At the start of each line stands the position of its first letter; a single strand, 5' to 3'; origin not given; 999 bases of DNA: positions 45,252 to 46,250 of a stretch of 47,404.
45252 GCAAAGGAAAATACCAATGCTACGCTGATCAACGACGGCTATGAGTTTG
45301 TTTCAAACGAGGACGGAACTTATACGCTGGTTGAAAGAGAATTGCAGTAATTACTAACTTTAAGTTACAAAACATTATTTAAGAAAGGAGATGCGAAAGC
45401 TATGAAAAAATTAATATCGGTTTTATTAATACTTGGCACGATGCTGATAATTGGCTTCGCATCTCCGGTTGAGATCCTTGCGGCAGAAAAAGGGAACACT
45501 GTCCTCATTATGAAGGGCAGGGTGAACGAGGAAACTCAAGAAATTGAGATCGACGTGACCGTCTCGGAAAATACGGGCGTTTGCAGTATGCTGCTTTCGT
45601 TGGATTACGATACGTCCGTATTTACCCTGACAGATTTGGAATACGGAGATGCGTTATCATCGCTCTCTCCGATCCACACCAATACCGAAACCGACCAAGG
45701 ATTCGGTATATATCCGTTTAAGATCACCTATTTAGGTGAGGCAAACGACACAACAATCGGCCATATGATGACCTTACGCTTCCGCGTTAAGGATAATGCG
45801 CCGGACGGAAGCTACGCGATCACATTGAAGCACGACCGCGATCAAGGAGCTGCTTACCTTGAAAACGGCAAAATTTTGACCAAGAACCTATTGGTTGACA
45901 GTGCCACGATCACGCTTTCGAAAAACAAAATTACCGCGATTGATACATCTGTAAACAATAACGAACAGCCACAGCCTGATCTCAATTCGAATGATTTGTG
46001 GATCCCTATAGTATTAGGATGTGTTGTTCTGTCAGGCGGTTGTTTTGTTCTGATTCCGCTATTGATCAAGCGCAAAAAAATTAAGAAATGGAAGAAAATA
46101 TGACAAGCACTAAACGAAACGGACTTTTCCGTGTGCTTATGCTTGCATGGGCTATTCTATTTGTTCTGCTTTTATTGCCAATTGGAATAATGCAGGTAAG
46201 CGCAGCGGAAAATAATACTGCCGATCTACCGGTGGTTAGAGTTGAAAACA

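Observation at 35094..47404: Operon-encoded, non-cellulosomal cohesin-dockerin assembly system built around a 3.4-kaa secreted adhesin-like protein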

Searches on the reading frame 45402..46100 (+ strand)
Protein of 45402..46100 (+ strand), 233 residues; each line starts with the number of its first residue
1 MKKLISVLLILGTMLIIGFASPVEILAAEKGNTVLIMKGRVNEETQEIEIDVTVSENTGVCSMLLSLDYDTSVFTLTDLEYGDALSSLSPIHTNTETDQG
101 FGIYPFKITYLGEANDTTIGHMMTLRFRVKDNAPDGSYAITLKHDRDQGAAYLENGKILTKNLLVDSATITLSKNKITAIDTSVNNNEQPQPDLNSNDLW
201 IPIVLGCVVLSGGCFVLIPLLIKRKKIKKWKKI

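Call 8: search_protein_families(library=pfam, proteins=[window:45402-46100:+], max_evalue=1)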
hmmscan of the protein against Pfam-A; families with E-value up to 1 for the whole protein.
window:45402-46100:+ (233 aa): 1 family
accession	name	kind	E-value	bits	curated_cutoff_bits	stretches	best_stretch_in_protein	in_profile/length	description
PF00963.24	Cohesin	-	5e-08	33.7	24.1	1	47-143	15-115/139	Cohesin domain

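Call 9: search_protein_families(library=ncbifam, proteins=[window:45402-46100:+], max_evalue=1)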
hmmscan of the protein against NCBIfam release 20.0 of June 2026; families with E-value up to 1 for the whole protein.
window:45402-46100:+ (233 aa): 1 family
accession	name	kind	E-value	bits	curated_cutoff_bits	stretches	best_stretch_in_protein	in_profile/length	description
NF053819.1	EF0750_LPXTG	subfamily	0.15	12.6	47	1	1-32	1-31/105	EF2685/EF0750 family sortase-dependent surface protein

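Call 11: find_encoding_contigs(protein=window:45402-46100:+, flank=10000, max_places=6)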
Protein window:45402-46100:+ (233 aa): no gene with exactly this product is on record in the collection.

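Call 12: find_homologous_proteins(query=window:45402-46100:+)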
Query window:45402-46100:+ (233 aa): 96 proteins with E <= 0.001 among 559 candidates.
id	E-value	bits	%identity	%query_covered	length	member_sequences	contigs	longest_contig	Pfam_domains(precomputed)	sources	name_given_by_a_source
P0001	4.5e-148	508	100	100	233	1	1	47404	PF00963.25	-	-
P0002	4.5e-113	394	78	95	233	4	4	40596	PF00963.25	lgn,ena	-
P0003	1.8e-102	359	71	91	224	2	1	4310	PF00963.25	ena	-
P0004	4.9e-101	354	71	95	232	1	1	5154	PF00963.25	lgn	-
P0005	6.2e-101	354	73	88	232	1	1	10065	PF00963.25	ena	-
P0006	6.7e-101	354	73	88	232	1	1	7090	PF00963.25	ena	-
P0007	7.1e-101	354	71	95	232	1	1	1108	PF00963.25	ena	-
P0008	5.1e-100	351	71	95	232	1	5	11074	PF00963.25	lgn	-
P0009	1.2e-98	347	71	88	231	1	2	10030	PF00963.25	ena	-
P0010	8.4e-98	344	69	95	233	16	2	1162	PF00963.25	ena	-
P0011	5.2e-97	341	65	95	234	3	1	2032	PF00963.25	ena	-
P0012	7.1e-97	341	70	95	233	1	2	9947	PF00963.25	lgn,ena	-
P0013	8.7e-96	337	68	95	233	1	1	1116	PF00963.25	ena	-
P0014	1.0e-95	337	67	100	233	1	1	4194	PF00963.25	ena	-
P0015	3.8e-95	335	67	95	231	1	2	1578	PF00963.25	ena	-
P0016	5.2e-95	335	67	100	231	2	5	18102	PF00963.25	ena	-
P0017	1.4e-93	330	67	100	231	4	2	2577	PF00963.25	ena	-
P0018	2.2e-93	329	68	96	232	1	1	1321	PF00963.25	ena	-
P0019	3.0e-93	329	67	100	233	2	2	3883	PF00963.25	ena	-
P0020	3.1e-93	329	68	91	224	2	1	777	PF00963.25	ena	-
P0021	7.3e-93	328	66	95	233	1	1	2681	PF00963.25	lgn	-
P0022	8.6e-93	328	67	100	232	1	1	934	PF00963.25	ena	-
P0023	1.1e-92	327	65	95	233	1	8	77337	PF00963.25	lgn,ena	-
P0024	1.5e-92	327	66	95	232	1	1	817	PF00963.25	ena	-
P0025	1.8e-92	327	66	100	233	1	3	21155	PF00963.25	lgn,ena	-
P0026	2.3e-92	326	66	90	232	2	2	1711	PF00963.25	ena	-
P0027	3.0e-92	326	63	94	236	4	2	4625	PF00963.25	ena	-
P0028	4.8e-92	325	65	100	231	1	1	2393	PF00963.25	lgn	-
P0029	1.4e-91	324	64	100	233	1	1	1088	PF00963.25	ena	-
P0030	2.6e-91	323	65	100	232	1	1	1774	PF00963.25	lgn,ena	-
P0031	3.1e-91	322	65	100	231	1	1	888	PF00963.25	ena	-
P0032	1.2e-90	321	65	95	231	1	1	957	PF00963.25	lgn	-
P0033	1.5e-90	320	65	95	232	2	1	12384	PF00963.25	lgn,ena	-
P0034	3.7e-90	319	64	95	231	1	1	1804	PF00963.25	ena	-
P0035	3.6e-89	316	66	100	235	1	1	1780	PF00963.25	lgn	-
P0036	3.1e-88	313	63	100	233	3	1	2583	PF00963.25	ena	-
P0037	3.3e-88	313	65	95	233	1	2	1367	PF00963.25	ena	-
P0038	4.2e-88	312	64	94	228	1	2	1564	PF00963.25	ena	-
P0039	6.1e-88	312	62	100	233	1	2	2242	PF00963.25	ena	-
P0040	3.5e-87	309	63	100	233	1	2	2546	PF00963.25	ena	-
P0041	6.8e-87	308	63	100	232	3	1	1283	PF00963.25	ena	-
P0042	8.9e-87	308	64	95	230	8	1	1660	PF00963.25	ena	-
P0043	2.0e-86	307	62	100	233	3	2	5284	PF00963.25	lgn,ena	-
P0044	4.1e-86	306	61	95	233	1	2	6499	PF00963.25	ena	-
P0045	5.1e-86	305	61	100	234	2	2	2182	PF00963.25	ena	-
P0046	1.0e-85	304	63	100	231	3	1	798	PF00963.25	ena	-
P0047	1.1e-85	304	60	95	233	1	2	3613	PF00963.25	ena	-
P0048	1.1e-85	304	61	95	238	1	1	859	PF00963.25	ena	-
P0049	1.4e-85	304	60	95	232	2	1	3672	PF00963.25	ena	-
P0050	1.7e-85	304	62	100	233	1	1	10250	PF00963.25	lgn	-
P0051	1.8e-85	304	62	100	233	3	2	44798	PF00963.25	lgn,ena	-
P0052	2.4e-85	303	61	100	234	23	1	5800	PF00963.25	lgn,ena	-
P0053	3.0e-85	303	60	100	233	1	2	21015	PF00963.25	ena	-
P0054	8.0e-85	301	61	100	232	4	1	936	PF00963.25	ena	-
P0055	1.1e-84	301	61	100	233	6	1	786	PF00963.25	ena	-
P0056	1.4e-84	301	62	100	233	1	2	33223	PF00963.25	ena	-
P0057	2.1e-84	300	60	95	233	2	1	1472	PF00963.25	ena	-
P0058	2.9e-84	300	62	100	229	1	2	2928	PF00963.25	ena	-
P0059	5.3e-84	299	60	94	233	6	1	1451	PF00963.25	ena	-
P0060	6.4e-84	299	61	100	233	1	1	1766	PF00963.25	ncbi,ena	-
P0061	6.6e-84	298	61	100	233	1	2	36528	PF00963.25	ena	-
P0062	7.9e-84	298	60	99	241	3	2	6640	PF00963.25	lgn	-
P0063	9.9e-84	298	61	100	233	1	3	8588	PF00963.25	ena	-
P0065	1.9e-83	297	61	100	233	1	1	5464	PF00963.25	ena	-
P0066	1.9e-83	297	61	100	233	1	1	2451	PF00963.25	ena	-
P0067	6.1e-83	295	61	100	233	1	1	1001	PF00963.25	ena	-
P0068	9.4e-83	295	61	100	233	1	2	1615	PF00963.25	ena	-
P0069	2.0e-82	294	61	100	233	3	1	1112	PF00963.25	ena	-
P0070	1.3e-81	291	60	100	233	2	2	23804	PF00963.25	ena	-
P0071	2.0e-81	290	60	100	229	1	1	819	PF00963.25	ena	-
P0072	4.1e-81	289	59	100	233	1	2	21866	PF00963.25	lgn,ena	-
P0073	6.0e-81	289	60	100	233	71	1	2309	PF00963.25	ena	-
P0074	6.2e-81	289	60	100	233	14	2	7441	PF00963.25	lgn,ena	-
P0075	8.6e-81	288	60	100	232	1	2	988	PF00963.25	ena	-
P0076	9.7e-81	288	61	100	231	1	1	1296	PF00963.25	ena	-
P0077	1.5e-80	287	60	100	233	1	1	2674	PF00963.25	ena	-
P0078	1.6e-80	287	59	100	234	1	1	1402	PF00963.25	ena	-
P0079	1.7e-79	284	58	100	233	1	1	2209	PF00963.25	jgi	jgi:hypothetical protein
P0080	3.5e-79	283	58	95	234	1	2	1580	PF00963.25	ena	-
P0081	4.3e-79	283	64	82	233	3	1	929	PF00963.25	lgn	-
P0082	8.3e-79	282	58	100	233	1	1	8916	PF00963.25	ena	-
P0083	1.8e-77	277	58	100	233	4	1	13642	PF00963.25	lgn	-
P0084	4.9e-75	269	57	95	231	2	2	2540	PF00963.25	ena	-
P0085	4.6e-74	266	57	94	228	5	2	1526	PF00963.25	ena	-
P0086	8.6e-74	265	56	98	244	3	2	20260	PF00963.25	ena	-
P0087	1.1e-71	259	57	90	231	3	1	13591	PF00963.25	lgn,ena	-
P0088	4.4e-71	257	57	93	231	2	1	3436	PF00963.25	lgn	-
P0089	1.0e-65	239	52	99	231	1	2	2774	PF00963.25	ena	-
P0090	2.6e-65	238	60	78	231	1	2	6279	PF00963.25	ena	-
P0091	1.2e-62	229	50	91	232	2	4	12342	PF00963.25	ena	-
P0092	1.6e-62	229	72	64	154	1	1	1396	PF00963.25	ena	-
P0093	1.5e-56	209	58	73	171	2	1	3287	PF00963.25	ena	-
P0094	7.4e-56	207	60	70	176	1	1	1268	PF00963.25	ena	-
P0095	2.1e-55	205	57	68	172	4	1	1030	PF00963.25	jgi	jgi:hypothetical protein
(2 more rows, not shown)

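Call 13: find_encoding_contigs(protein=P0002, flank=10000, max_places=3)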
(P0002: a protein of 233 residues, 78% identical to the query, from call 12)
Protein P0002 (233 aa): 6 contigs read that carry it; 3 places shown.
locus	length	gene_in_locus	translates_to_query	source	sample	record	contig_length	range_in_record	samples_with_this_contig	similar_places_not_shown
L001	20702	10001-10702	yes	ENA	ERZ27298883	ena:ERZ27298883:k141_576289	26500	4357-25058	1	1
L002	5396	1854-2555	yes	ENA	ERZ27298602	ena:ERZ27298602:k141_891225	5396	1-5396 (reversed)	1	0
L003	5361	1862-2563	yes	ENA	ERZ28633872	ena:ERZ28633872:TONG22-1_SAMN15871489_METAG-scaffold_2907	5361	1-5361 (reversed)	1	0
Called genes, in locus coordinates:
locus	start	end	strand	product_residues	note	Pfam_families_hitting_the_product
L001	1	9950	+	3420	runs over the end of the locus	PF09479:Flg_new (faint), PF18887:MBG_3 (faint), PF18676:MBG_2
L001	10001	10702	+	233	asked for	PF00963:Cohesin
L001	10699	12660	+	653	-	PF00963:Cohesin, PF09479:Flg_new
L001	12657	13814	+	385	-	PF02095:Extensin_1 (weak)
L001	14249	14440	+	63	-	PF00269:SASP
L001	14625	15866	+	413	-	PF02073:Peptidase_M29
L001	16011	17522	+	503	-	PF01229:Glyco_hydro_39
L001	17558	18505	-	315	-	PF00198:2-oxoacid_dh (faint)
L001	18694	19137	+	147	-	PF00075:RNase_H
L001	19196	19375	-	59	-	-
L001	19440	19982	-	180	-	PF00719:Pyrophosphatase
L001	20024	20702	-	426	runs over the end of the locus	PF01018:GTP1_OBG, PF02421:FeoB_N (faint), PF00071:Ras (faint), PF01926:MMR_HSR1, PF09269:DUF1967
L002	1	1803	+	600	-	?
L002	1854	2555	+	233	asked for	PF00963:Cohesin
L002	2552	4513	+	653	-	PF00963:Cohesin, PF09479:Flg_new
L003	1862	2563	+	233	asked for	PF00963:Cohesin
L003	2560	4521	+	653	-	PF00963:Cohesin, PF09479:Flg_new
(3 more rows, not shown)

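Call 14: find_encoding_contigs(protein=P0023, flank=10000, max_places=3)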
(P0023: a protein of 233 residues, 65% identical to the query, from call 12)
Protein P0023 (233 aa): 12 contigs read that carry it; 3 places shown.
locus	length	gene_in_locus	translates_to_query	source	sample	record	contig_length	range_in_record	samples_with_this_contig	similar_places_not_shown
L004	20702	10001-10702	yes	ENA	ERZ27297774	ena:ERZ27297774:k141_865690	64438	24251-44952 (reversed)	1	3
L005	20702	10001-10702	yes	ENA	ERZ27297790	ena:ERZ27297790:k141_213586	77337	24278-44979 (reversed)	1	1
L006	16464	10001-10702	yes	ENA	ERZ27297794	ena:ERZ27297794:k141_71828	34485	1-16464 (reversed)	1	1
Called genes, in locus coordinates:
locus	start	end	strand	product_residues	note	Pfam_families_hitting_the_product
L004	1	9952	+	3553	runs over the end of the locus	PF09479:Flg_new (faint), PF18887:MBG_3 (faint), PF18676:MBG_2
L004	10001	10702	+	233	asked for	PF00963:Cohesin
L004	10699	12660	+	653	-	PF00963:Cohesin, PF09479:Flg_new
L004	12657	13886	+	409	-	PF02095:Extensin_1 (weak)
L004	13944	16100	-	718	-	PF00933:Glyco_hydro_3, PF01915:Glyco_hydro_3_C, PF14310:Fn3-like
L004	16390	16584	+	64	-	PF00269:SASP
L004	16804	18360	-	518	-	-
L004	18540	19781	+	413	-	PF02073:Peptidase_M29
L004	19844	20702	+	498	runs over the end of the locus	PF01229:Glyco_hydro_39 (faint)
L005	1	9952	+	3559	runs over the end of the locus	PF09479:Flg_new (faint), PF18887:MBG_3 (faint), PF18676:MBG_2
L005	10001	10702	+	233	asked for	PF00963:Cohesin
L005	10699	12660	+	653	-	PF00963:Cohesin, PF09479:Flg_new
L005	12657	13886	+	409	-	PF02095:Extensin_1 (weak)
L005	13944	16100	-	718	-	PF00933:Glyco_hydro_3, PF01915:Glyco_hydro_3_C, PF14310:Fn3-like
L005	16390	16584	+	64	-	PF00269:SASP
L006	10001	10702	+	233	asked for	PF00963:Cohesin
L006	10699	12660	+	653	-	PF00963:Cohesin, PF09479:Flg_new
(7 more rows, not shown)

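Call 22: find_related_loci(query=A2, collection=genome_contigs, flank=10000)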
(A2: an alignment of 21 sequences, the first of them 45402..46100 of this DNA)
Query A2 (233 aa) in genome_contigs; peptide patterns used: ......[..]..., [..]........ (x = any residue, [..] = any of these).
25 stretches matched a pattern; 2 encode a relative of the query (tblastn E <= 1e-3); 2 distinct loci.
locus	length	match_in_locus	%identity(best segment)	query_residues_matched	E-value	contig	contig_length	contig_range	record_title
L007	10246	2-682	61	7-233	4e-91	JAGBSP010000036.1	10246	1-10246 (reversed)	MAG: Clostridia bacterium isolate RGIG9409 Yak_Cecum-1__c491137, whole genome shotgun sequence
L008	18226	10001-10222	30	25-104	9e-5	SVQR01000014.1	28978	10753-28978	MAG: Oscillospiraceae bacterium isolate SIG622 NODE_7490_length_28978_cov_1.290978, whole genome shotgun sequence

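Call 26: search_solved_structures(query=window:45402-46100:+, max_evalue=1, show_alignments=1)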
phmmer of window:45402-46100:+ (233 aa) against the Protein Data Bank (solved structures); distinct sequences matched with E-value up to 1: 6.
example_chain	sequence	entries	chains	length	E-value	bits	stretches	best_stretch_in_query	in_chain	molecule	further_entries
10ux_A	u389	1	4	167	0.028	16.8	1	41-152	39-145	Cohesin domain number 2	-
3ul4_A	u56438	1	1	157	0.029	16.7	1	29-136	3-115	Cellulosome-anchoring protein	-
4uyp_A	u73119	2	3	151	0.3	13.4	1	49-142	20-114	Cellulosomal scaffoldin anchoring protein C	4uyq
4ums_A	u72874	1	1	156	0.32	13.3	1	50-145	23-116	CELLULOSOMAL ANCHORING SCAFFOLDIN B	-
9n9h_M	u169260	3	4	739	0.74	12.1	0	47-98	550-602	Kinesin-like protein KIF2C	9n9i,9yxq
7kh1_A1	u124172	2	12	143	0.82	12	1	119-191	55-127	tail tube protein, gp7 | Tail tube protein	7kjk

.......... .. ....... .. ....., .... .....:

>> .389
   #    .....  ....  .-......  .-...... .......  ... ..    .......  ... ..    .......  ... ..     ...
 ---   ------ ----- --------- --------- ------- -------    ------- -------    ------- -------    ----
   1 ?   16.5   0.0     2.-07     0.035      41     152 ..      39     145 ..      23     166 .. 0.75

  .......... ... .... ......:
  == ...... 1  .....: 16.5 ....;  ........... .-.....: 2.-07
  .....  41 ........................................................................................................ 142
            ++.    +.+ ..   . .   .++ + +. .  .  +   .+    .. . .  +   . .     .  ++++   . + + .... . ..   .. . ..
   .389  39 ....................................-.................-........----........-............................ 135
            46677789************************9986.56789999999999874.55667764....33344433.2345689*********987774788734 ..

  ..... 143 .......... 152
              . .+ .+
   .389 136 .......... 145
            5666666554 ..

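Call 27: search_solved_structures(query=L001:10699-12657:+, max_evalue=1)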
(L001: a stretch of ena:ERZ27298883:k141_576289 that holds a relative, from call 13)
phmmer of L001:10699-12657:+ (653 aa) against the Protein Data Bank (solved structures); distinct sequences matched with E-value up to 1: 10.
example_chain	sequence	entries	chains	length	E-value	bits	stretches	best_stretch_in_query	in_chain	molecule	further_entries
2y5p_A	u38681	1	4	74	0.0099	17.4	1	251-318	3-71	INTERNALIN B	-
7nms_A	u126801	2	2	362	0.015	16.8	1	250-318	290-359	Internalin B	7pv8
9qr4_A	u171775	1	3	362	0.043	15.3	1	250-318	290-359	Internalin B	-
1m9s_A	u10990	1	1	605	0.048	15.2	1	250-326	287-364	Internalin B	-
2y5q_A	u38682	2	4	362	0.098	14.1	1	250-318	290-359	INTERNALIN B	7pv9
4ums_A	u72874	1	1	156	0.12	13.9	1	73-151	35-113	CELLULOSOMAL ANCHORING SCAFFOLDIN B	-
9qr5_A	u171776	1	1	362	0.13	13.8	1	250-318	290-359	Internalin B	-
4uyp_A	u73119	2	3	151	0.29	12.6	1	69-161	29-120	Cellulosomal scaffoldin anchoring protein C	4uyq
5ojm_A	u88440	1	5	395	0.77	11.2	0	523-570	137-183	Human GABAA receptor chimera beta3-alpha5,Gamma-aminobutyric acid receptor subunit beta-3,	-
5o8f_A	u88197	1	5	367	0.87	11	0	523-570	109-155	Gamma-aminobutyric acid receptor subunit beta-3,Gamma-aminobutyric acid receptor subunit a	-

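Call 30: find_encoding_contigs(protein=P0091, flank=10000, max_places=2)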
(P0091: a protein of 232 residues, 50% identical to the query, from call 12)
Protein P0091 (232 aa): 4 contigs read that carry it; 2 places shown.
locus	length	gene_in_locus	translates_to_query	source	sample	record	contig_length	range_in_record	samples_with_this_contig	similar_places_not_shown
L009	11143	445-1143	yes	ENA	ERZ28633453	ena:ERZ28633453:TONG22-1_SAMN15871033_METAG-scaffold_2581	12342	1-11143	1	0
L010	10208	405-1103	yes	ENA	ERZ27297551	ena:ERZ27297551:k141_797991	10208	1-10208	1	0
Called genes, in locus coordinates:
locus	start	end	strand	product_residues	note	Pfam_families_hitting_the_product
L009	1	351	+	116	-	?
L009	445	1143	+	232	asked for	PF00963:Cohesin (weak)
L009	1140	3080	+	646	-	PF00963:Cohesin, PF09479:Flg_new (weak), PF00963:Cohesin (weak)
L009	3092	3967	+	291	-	-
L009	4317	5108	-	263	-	PF00072:Response_reg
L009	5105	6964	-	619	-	PF06580:His_kinase, PF02518:HATPase_c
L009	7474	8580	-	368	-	PF01381:HTH_3, PF12844:HTH_19, PF13443:HTH_26 (weak)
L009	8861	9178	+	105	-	PF13463:HTH_27 (faint), PF03551:PadR, PF13601:HTH_34 (weak), PF22194:WHD_F93 (faint)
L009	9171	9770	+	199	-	PF22564:HAAS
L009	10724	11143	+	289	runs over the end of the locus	-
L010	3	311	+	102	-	?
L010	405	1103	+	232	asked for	PF00963:Cohesin (weak)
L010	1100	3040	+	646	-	PF00963:Cohesin, PF09479:Flg_new (weak), PF00963:Cohesin (weak)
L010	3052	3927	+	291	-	-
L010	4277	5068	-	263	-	PF00072:Response_reg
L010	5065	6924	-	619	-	PF06580:His_kinase, PF02518:HATPase_c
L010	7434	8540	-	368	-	PF01381:HTH_3, PF12844:HTH_19, PF13443:HTH_26 (weak)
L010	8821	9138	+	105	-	PF13463:HTH_27 (faint), PF03551:PadR, PF13601:HTH_34 (weak), PF22194:WHD_F93 (faint)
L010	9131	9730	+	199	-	PF22564:HAAS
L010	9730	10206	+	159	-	?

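Call 31: find_encoding_contigs(protein=P0087, flank=10000, max_places=2)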
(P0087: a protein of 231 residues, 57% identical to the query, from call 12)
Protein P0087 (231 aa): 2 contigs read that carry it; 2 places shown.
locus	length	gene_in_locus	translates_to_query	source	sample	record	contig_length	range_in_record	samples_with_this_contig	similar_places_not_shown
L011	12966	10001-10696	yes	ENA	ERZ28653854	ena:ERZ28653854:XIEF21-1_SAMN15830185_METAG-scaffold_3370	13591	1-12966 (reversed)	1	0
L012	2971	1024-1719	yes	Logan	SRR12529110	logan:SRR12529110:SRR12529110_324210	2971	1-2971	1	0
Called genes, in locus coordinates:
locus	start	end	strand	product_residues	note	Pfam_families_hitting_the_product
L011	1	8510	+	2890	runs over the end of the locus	PF09479:Flg_new (faint), PF18676:MBG_2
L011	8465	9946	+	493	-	-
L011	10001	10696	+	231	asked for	PF00963:Cohesin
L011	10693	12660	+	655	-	PF00963:Cohesin (weak), PF09479:Flg_new, PF00963:Cohesin (weak)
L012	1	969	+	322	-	?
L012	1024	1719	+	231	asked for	PF00963:Cohesin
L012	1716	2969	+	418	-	?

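Call 32: find_encoding_contigs(protein=P0051, flank=10000, max_places=2)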
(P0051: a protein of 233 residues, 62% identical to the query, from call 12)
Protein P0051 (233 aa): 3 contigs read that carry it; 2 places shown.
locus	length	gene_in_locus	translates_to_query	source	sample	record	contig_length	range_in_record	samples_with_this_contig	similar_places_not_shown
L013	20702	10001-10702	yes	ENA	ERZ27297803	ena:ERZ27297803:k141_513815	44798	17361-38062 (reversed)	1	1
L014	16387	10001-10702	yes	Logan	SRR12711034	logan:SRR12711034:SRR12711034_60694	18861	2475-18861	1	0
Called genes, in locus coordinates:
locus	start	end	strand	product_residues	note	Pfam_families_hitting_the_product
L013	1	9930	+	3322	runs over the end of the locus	PF09479:Flg_new (faint), PF18676:MBG_2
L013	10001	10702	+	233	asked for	PF00963:Cohesin (weak)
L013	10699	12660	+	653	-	PF00963:Cohesin (weak), PF09479:Flg_new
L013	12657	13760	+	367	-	-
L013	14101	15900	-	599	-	-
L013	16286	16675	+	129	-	PF00293:NUDIX, PF14815:NUDIX_4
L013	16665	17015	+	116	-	PF09966:DUF2200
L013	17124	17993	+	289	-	PF00892:EamA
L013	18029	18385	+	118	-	-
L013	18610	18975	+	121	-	-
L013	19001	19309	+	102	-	-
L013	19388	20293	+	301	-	PF00005:ABC_tran, PF13304:AAA_21 (weak)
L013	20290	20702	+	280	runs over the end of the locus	-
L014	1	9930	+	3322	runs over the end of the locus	PF09479:Flg_new (faint), PF18676:MBG_2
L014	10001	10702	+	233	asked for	PF00963:Cohesin (weak)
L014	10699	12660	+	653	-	PF00963:Cohesin (weak), PF09479:Flg_new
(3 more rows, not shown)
